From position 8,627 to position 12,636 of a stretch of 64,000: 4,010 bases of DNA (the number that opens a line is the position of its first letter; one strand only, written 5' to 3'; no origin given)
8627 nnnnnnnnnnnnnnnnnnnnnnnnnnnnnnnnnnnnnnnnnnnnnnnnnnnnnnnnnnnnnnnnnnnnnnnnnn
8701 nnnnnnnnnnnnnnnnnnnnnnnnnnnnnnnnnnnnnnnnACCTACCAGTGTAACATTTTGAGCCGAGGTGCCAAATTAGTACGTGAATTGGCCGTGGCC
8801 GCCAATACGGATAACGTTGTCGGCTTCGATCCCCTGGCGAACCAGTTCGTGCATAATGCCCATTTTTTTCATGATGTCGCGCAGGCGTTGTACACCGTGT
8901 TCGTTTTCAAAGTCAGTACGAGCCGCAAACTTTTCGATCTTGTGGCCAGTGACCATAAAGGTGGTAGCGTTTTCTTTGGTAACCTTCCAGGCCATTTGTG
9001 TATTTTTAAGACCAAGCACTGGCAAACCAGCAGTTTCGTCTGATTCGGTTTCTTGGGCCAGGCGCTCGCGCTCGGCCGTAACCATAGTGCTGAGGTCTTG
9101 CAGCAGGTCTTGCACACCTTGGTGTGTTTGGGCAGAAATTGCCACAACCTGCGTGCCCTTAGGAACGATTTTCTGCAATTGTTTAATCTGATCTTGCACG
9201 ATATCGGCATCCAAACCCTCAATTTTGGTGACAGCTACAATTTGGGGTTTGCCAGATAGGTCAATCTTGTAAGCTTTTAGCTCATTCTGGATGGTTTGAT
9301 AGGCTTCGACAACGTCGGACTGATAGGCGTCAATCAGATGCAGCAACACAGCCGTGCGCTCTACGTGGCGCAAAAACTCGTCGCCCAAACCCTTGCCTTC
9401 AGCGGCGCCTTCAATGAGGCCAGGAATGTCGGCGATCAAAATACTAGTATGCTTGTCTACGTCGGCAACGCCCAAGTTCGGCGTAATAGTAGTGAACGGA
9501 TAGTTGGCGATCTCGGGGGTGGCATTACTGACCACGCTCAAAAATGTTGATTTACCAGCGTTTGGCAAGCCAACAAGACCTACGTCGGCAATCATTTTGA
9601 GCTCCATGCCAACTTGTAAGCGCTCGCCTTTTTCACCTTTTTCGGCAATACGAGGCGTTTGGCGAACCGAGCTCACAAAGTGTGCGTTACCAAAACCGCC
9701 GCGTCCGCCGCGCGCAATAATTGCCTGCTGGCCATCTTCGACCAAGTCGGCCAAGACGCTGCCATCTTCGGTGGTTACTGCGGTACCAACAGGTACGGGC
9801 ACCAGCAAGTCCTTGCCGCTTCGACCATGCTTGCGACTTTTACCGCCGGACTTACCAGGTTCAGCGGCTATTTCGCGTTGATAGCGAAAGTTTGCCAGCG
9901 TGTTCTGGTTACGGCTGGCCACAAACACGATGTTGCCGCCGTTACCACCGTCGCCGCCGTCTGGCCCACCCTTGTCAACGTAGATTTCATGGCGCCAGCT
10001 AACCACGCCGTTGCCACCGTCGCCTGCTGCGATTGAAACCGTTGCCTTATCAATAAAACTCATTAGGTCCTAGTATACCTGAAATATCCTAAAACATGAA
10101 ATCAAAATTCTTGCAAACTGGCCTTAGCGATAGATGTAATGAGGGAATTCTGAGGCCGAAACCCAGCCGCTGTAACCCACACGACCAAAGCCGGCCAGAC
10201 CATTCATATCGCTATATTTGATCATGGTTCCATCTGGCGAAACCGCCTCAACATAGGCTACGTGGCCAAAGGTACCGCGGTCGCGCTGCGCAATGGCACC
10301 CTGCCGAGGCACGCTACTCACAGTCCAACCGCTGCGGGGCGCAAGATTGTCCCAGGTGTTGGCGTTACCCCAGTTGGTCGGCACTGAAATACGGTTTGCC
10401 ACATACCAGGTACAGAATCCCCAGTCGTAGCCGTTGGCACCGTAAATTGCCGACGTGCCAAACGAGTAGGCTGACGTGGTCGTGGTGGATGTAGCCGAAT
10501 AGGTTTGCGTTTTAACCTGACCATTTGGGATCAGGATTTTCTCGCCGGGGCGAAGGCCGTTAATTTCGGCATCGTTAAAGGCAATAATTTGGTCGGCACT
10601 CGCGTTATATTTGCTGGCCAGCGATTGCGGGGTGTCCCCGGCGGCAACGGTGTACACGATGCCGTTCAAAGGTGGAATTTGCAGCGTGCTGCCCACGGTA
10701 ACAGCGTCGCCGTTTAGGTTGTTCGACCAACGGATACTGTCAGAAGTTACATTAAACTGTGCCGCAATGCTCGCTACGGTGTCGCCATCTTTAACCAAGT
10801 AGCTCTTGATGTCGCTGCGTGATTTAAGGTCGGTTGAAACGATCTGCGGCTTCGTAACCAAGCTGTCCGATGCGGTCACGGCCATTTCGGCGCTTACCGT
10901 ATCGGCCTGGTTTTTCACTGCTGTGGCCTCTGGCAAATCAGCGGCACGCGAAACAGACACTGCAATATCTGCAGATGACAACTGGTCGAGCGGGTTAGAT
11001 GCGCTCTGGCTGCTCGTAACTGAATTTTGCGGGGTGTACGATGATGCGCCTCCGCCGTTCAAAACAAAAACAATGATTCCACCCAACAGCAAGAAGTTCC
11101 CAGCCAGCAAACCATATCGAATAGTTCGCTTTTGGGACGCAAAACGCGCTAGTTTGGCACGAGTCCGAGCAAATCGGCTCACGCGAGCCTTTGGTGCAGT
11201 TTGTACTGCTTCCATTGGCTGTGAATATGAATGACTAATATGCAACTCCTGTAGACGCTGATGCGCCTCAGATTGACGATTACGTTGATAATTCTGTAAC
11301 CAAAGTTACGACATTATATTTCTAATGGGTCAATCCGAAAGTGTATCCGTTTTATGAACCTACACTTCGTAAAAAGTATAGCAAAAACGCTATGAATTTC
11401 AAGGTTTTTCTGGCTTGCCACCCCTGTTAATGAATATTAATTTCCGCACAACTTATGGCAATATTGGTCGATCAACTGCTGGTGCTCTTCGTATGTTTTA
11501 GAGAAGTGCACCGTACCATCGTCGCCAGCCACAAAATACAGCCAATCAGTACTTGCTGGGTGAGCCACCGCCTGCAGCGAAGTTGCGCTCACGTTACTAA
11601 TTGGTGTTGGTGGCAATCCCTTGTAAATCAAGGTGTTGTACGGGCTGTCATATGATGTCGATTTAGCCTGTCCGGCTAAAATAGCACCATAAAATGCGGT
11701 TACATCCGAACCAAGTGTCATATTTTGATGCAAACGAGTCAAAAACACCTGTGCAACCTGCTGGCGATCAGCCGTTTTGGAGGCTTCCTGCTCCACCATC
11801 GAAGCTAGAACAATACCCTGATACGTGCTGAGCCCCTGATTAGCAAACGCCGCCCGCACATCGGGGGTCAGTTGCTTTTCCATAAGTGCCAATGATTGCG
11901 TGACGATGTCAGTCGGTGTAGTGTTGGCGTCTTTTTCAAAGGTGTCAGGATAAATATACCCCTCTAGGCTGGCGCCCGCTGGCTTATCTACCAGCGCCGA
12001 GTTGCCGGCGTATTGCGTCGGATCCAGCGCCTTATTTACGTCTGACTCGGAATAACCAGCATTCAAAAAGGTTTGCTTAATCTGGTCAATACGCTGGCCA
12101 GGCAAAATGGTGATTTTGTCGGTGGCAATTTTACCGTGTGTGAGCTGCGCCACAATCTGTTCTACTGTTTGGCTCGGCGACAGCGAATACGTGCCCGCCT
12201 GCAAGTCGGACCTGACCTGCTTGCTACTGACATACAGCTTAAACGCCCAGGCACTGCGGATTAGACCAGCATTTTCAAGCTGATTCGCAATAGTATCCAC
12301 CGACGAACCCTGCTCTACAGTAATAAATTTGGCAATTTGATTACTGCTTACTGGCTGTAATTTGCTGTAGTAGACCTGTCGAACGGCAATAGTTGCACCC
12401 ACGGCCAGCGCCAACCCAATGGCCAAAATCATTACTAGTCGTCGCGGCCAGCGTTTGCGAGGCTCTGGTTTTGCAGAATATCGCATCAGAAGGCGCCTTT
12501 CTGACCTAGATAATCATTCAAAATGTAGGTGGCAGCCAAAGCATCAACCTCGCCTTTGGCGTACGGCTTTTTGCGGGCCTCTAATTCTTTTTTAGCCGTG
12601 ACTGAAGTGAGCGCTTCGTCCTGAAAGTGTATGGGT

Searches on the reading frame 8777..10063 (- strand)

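Call 79: search_protein_families(library=pfam, max_evalue=0.001, proteins=[window:8777-10063:-])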
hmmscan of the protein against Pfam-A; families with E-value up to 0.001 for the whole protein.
window:8777-10063:- (428 aa): 4 families
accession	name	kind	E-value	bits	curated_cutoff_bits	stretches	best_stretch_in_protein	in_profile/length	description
PF01018.28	GTP1_OBG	-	9.5e-56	188.1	27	1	4-157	1-155/155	GTP1/OBG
PF01926.29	MMR_HSR1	-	7.5e-24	84.5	21.9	1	160-280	1-113/113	50S ribosome-binding GTPase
PF09269.16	DUF1967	-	1.2e-16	61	27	1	360-423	2-66/70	Domain of unknown function (DUF1967)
PF02421.24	FeoB_N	-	3.8e-13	49.7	27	1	161-323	3-155/156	Ferrous iron transport protein B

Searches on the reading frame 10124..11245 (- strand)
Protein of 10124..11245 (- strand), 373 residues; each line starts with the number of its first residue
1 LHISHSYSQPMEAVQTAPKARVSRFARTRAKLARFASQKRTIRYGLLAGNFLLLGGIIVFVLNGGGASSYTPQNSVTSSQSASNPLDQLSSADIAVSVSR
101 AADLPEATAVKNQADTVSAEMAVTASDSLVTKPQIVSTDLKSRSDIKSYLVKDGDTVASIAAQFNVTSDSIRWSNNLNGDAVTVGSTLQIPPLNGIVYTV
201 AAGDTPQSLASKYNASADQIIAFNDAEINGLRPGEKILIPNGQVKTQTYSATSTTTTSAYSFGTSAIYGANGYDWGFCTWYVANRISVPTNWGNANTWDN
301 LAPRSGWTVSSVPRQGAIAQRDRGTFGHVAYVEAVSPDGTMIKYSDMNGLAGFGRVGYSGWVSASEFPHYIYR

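Call 79: search_protein_families(library=pfam, max_evalue=0.001, proteins=[window:10124-11245:-])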
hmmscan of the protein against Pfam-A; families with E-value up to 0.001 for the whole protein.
window:10124-11245:- (373 aa): 5 families
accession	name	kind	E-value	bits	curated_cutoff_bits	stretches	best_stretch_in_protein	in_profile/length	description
PF01476.26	LysM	-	3e-19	69.1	20.9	2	149-191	1-43/43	LysM domain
PF05257.22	CHAP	-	1.1e-17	64.7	26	1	270-348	3-81/81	CHAP domain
PF23473.1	LysM3_LYK4_5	-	1.3e-11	44.9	29.3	1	148-191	4-47/48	LYK4/5 LysM3 domain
PF23577.1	LysM_RLK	-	8.4e-05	23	27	0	151-172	5-26/44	LysM domain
PF23446.1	LysM1_NFP_LYK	-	0.00029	22.1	36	0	204-240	16-54/60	NFP/LYK LysM1 domain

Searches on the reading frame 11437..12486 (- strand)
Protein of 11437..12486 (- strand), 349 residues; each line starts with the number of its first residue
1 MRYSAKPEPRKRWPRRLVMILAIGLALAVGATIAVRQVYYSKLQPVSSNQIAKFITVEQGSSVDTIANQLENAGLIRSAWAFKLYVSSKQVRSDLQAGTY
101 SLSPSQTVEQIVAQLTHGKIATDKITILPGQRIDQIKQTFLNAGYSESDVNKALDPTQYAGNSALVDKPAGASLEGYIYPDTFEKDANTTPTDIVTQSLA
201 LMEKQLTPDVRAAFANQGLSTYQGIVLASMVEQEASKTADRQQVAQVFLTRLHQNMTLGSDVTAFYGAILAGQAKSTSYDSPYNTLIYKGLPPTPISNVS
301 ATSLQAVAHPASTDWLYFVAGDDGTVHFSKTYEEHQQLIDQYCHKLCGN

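Call 79: search_protein_families(library=pfam, max_evalue=0.001, proteins=[window:11437-12486:-])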
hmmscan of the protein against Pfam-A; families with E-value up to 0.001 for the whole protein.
window:11437-12486:- (349 aa): 1 family
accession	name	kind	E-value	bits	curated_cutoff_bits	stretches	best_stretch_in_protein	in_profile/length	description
PF02618.21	YceG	-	7.5e-77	258.9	32.4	1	55-340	1-274/275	YceG-like family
